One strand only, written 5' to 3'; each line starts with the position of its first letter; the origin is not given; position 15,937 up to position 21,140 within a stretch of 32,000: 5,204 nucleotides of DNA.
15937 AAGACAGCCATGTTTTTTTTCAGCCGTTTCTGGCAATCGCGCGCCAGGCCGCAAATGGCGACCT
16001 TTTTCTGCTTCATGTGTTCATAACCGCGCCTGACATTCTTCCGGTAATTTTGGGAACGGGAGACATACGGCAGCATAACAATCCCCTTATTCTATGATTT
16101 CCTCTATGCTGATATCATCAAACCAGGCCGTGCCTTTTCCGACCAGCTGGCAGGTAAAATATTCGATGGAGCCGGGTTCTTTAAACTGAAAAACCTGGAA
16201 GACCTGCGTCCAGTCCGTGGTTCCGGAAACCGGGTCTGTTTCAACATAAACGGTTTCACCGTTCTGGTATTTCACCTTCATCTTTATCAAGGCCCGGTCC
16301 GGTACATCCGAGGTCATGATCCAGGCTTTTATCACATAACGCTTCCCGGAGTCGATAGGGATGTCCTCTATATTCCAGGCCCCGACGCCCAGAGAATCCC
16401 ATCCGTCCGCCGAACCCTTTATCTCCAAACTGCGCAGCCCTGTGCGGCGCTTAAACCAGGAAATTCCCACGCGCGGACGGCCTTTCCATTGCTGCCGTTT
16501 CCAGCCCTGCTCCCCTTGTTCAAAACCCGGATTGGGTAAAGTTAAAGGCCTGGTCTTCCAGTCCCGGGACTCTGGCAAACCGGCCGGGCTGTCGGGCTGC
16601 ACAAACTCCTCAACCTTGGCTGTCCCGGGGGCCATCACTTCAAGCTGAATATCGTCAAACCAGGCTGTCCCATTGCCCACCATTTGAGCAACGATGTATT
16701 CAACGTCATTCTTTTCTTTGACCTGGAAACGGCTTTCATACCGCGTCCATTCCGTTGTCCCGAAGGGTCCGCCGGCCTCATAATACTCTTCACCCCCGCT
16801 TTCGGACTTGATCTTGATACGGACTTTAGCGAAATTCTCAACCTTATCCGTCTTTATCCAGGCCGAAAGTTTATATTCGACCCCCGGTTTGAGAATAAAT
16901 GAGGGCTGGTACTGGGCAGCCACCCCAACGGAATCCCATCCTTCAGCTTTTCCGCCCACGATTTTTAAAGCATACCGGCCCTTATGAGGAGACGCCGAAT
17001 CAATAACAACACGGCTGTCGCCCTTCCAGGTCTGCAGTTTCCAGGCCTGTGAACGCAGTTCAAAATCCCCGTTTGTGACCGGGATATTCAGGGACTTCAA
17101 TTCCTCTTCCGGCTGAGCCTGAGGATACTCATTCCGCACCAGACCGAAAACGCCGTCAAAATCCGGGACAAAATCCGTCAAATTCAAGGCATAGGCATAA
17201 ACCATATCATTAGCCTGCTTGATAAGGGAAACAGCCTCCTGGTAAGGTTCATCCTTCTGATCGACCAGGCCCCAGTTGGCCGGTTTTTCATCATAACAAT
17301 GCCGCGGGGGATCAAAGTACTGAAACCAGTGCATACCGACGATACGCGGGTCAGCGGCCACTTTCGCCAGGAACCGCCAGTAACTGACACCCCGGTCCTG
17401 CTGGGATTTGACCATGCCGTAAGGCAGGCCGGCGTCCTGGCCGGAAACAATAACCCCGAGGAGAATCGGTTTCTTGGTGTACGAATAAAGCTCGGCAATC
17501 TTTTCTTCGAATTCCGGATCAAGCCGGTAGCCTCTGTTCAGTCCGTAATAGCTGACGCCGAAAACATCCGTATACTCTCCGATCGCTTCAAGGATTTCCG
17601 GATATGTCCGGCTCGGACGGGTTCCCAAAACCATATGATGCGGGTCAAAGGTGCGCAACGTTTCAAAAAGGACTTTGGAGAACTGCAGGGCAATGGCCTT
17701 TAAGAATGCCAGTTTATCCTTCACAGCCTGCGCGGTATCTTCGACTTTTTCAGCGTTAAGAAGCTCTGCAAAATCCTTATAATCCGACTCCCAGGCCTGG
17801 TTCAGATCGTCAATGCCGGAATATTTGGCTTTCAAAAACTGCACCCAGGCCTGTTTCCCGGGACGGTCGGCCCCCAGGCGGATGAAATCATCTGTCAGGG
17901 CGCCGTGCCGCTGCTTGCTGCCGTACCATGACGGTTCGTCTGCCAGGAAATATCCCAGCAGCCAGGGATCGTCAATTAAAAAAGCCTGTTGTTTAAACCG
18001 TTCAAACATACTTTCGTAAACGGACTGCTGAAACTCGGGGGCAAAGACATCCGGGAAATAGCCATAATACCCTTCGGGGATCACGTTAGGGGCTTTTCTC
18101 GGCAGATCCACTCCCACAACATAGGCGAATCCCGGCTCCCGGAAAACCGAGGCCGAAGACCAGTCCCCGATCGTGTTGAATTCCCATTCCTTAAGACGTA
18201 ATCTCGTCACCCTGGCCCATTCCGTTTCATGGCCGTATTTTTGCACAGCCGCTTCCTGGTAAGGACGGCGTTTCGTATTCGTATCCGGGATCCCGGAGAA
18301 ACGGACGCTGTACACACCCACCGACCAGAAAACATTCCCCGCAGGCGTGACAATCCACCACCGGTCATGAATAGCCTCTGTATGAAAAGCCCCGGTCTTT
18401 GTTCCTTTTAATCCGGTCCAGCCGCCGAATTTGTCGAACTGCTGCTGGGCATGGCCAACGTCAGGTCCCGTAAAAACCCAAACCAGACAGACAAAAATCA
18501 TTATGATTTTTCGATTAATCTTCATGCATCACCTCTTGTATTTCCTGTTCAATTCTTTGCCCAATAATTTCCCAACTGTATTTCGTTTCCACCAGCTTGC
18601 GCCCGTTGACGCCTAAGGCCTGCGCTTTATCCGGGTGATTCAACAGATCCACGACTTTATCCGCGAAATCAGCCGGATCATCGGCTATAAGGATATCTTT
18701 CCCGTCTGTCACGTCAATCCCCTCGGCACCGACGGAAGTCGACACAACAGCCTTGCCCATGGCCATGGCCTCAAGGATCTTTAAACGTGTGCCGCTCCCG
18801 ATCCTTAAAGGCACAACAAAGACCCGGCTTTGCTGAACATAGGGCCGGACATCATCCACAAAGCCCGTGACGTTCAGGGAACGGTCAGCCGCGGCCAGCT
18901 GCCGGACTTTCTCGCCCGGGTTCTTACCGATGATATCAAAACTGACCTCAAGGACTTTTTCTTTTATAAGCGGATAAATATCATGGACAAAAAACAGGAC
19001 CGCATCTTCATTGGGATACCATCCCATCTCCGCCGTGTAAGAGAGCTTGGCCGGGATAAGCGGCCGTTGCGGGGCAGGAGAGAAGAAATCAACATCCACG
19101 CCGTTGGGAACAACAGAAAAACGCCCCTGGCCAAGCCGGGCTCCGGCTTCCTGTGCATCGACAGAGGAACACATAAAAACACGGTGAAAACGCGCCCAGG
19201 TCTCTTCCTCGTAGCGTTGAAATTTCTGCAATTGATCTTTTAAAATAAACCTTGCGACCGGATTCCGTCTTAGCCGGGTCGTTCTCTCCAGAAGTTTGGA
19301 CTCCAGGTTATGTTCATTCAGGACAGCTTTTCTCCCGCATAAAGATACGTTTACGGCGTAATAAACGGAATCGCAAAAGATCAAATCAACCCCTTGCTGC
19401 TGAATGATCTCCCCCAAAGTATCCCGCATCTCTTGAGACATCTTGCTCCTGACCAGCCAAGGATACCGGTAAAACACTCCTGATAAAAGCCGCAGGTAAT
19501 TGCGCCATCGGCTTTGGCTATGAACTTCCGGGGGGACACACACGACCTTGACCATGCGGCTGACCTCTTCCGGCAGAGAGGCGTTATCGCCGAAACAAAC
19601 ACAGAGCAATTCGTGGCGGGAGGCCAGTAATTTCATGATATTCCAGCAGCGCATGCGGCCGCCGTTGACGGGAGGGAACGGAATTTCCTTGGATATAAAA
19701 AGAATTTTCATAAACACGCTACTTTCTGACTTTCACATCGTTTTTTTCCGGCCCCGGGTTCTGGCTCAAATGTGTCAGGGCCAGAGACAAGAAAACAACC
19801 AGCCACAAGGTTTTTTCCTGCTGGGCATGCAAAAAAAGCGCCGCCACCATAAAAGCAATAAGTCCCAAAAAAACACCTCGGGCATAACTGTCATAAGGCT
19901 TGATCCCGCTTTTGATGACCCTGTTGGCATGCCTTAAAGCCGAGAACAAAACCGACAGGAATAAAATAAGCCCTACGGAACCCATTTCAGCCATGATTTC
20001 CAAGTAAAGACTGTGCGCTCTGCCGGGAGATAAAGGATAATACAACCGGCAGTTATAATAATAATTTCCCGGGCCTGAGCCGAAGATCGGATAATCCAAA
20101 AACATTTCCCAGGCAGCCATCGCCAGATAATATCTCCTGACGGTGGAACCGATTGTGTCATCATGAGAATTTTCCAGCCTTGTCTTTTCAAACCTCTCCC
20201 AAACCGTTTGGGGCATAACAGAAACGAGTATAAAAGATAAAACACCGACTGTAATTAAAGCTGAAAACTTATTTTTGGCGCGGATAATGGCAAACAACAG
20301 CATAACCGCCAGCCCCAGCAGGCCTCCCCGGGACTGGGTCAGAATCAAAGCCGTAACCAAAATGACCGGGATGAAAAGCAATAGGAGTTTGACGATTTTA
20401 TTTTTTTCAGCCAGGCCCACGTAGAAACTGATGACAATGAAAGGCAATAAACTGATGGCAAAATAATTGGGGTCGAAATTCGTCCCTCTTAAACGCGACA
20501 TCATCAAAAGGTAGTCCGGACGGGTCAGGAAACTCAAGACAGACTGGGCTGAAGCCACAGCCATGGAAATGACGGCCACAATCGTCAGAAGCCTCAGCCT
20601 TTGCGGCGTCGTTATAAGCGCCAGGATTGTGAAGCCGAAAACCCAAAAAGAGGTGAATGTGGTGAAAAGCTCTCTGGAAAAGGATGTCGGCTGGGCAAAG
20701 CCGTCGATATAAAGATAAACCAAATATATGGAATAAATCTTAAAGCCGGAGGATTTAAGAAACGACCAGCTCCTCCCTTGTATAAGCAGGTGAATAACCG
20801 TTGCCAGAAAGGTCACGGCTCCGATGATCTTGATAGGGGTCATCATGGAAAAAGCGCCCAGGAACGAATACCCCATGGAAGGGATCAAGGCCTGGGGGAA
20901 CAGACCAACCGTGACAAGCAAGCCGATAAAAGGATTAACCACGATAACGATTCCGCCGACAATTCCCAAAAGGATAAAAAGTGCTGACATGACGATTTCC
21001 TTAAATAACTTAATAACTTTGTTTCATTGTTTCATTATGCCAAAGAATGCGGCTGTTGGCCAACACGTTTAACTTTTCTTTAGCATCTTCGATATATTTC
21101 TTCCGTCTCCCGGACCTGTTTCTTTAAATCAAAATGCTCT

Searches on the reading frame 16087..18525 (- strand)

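Call 15: search_protein_families(library=pfam, proteins=[window:16087-18525:-], max_evalue=0.001)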
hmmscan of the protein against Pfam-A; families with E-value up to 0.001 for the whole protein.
window:16087-18525:- (812 aa): 2 families
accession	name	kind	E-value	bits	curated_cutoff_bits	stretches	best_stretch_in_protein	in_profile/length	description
PF02018.23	CBM_4_9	-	7e-21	75.5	25.9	2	483-606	4-121/136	Carbohydrate binding domain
PF22637.2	CBM_4_9_1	-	3.2e-07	31.2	27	0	539-627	60-147/148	BppA domain 1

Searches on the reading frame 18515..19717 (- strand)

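Call 15: search_protein_families(library=pfam, proteins=[window:18515-19717:-], max_evalue=0.001)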
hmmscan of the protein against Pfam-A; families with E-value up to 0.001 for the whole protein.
window:18515-19717:- (400 aa): 4 families
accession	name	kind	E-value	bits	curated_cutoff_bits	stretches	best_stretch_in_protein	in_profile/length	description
PF13692.12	Glyco_trans_1_4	-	6.8e-30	104.6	27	1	227-360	6-141/142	Glycosyl transferases group 1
PF00534.26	Glycos_transf_1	-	1.1e-12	48.3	26.4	1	248-374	37-171/172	Glycosyl transferases group 1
PF13524.12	Glyco_trans_1_2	-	4.3e-10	40.1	25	1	258-385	15-138/144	Glycosyl transferase-like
PF13439.12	Glyco_transf_4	-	5.3e-10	40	28.5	1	17-210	1-169/170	Glycosyltransferase Family 4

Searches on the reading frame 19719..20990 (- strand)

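Call 15: search_protein_families(library=pfam, proteins=[window:19719-20990:-], max_evalue=0.001)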
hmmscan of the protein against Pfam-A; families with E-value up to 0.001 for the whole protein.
window:19719-20990:- (423 aa): 1 family
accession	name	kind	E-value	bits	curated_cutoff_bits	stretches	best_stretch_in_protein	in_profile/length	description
PF04932.20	Wzy_C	-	1.2e-24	87.3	31.7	1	208-345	3-149/149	O-Antigen ligase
